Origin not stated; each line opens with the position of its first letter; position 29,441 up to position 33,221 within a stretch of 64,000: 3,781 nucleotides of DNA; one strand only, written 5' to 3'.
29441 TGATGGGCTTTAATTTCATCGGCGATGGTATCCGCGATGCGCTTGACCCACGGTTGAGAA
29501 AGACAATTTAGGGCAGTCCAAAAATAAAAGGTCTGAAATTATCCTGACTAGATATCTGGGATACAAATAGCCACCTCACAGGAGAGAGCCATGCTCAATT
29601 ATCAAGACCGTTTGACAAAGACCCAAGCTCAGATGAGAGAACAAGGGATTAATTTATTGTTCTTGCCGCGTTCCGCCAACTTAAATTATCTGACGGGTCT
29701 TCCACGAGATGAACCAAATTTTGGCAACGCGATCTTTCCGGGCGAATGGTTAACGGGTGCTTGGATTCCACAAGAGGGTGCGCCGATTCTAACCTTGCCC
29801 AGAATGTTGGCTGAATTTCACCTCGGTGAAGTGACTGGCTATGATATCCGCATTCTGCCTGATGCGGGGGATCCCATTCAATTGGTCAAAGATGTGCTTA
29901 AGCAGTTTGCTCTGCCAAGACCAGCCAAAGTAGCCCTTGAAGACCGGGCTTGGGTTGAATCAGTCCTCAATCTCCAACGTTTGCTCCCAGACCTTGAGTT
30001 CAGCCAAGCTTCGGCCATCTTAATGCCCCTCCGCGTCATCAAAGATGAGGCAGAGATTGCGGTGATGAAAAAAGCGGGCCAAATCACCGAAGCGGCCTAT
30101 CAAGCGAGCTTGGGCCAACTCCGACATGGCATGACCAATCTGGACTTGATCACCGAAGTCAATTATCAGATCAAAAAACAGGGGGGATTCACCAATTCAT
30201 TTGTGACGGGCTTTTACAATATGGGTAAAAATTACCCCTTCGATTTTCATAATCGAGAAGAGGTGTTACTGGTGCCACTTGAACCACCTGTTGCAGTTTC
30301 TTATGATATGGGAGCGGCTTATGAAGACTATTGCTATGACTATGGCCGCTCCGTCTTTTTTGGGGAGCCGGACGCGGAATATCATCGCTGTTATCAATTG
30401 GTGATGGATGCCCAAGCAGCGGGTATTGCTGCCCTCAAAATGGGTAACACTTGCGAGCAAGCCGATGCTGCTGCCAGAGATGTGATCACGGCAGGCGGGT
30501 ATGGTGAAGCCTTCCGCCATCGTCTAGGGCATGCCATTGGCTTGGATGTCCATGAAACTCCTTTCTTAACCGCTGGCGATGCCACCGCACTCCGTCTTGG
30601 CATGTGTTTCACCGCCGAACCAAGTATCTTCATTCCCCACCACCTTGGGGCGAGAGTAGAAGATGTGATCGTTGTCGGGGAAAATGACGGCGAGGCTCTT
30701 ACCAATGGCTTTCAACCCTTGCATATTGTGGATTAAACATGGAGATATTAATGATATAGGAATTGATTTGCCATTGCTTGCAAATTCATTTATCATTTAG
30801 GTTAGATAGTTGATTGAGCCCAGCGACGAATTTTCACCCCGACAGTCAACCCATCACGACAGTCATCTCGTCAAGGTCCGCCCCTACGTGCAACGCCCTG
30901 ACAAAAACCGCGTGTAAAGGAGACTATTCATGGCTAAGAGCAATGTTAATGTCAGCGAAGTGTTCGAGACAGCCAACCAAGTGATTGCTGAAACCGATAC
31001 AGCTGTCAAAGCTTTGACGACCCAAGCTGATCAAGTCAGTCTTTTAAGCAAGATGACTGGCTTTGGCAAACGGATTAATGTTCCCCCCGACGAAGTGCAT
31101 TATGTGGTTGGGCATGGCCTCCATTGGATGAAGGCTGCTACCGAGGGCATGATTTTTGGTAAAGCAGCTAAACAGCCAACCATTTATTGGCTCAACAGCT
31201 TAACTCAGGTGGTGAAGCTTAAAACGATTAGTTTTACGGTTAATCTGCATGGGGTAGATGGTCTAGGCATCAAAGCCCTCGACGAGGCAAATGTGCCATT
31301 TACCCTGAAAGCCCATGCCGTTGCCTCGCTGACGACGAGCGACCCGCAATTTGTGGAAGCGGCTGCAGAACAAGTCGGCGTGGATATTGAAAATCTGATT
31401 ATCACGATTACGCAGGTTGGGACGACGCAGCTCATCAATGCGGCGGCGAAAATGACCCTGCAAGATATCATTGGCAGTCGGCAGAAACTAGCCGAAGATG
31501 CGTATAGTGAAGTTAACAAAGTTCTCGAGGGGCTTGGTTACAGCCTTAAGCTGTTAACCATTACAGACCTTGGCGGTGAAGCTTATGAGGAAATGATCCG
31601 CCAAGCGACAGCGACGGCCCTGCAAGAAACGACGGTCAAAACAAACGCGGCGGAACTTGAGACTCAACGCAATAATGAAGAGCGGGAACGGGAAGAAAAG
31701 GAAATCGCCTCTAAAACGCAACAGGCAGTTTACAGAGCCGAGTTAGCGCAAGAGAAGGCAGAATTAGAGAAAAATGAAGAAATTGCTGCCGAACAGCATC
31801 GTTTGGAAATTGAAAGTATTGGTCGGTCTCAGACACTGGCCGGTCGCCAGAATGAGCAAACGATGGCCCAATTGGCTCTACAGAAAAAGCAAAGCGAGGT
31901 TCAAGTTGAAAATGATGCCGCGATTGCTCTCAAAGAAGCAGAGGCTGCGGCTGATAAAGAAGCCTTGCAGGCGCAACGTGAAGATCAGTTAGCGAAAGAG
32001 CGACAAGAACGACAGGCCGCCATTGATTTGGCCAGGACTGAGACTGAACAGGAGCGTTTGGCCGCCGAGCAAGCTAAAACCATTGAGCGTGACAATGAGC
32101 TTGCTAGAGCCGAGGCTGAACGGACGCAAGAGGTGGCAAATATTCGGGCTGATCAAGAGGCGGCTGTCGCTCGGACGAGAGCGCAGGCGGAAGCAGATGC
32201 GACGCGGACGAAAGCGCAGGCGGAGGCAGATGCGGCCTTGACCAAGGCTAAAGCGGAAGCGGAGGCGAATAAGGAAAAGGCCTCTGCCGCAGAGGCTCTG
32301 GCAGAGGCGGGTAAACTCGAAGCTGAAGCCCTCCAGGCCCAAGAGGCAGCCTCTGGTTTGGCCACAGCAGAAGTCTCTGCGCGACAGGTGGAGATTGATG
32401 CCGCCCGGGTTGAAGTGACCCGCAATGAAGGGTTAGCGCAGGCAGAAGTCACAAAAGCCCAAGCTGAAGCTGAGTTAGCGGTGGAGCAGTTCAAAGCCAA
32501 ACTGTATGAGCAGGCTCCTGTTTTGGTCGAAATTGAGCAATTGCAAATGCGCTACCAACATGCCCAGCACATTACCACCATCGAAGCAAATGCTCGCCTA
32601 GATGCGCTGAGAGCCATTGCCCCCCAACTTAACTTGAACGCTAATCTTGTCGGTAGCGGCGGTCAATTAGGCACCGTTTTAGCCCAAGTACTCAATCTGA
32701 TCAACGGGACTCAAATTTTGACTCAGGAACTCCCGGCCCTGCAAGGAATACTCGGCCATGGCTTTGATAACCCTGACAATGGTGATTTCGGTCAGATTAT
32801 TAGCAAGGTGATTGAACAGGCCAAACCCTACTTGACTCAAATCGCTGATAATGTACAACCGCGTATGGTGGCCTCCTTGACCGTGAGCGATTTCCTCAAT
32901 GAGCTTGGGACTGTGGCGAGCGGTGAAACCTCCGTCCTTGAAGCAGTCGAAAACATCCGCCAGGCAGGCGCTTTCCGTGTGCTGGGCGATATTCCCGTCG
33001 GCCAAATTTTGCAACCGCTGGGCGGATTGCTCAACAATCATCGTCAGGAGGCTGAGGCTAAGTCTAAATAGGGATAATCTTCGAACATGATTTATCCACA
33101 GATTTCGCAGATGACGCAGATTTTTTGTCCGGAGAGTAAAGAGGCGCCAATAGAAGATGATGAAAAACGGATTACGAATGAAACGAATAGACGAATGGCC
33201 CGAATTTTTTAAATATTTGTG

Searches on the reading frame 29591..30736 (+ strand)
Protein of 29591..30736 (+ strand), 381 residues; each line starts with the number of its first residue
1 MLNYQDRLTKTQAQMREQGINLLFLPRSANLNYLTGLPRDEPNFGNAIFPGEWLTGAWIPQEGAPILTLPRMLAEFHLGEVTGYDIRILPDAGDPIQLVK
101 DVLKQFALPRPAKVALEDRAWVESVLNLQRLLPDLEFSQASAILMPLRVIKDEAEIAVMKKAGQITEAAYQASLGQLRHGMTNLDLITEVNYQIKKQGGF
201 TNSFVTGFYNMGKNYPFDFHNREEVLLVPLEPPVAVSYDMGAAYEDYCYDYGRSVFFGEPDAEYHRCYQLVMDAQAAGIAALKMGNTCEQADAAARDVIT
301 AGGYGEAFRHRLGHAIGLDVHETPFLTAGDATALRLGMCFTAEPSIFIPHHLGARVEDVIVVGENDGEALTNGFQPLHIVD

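Call 55: find_homologous_proteins(query=window:29591-30736:+, max_evalue=1e-20)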
Query window:29591-30736:+ (381 aa): 896 proteins with E <= 1e-20 among 8000 candidates; the best 120 are listed.
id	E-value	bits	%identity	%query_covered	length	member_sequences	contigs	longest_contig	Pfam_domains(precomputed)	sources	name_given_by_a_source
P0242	1.4e-258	875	100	100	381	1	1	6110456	PF01321.25,PF00557.30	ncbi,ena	-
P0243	1.1e-224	764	86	100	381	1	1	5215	PF01321.25,PF00557.30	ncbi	ncbi:MAG: Xaa-Pro peptidase family protein [Chloroflexota bacterium]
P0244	2.4e-203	693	79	100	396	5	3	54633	PF01321.25,PF00557.30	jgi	jgi:Xaa-Pro dipeptidase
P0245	9.9e-203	691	78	100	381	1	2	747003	PF01321.25,PF00557.30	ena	-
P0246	4.9e-198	676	77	100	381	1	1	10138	PF01321.25,PF00557.30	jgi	-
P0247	3.7e-190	650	73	100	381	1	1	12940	PF01321.25,PF00557.30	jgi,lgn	-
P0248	5.4e-190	649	73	100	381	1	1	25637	PF01321.25,PF00557.30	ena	-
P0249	6.5e-190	649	73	100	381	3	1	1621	PF01321.25,PF00557.30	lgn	-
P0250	2.8e-188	644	73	100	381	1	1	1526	PF01321.25,PF00557.30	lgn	-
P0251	6.7e-188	643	72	100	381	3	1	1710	PF01321.25,PF00557.30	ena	-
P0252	1.1e-187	642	72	100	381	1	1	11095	PF01321.25,PF00557.30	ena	-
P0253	2.4e-187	641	73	100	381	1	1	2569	PF01321.25,PF00557.30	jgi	jgi:Xaa-Pro dipeptidase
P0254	2.8e-187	640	73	100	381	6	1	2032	PF01321.25,PF00557.30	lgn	-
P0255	1.2e-186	638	73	100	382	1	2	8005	PF01321.25,PF00557.30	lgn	-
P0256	1.3e-186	638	72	100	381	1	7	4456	PF01321.25,PF00557.30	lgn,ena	-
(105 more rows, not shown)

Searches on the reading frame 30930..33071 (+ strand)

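Call 52: search_protein_families(library=ncbifam, proteins=[window:30930-33071:+], max_evalue=1e-10)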
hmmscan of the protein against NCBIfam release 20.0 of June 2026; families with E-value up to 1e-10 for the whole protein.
window:30930-33071:+ (713 aa): 0 families

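Call 70: search_protein_families(library=pfam, proteins=[window:30930-33071:+], max_evalue=0.00001)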
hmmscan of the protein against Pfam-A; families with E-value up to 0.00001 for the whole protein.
window:30930-33071:+ (713 aa): 1 family
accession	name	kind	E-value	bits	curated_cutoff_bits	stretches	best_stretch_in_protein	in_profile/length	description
PF01145.31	Band_7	-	1.4e-11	45.2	23.6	1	46-243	15-169/176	SPFH domain / Band 7 family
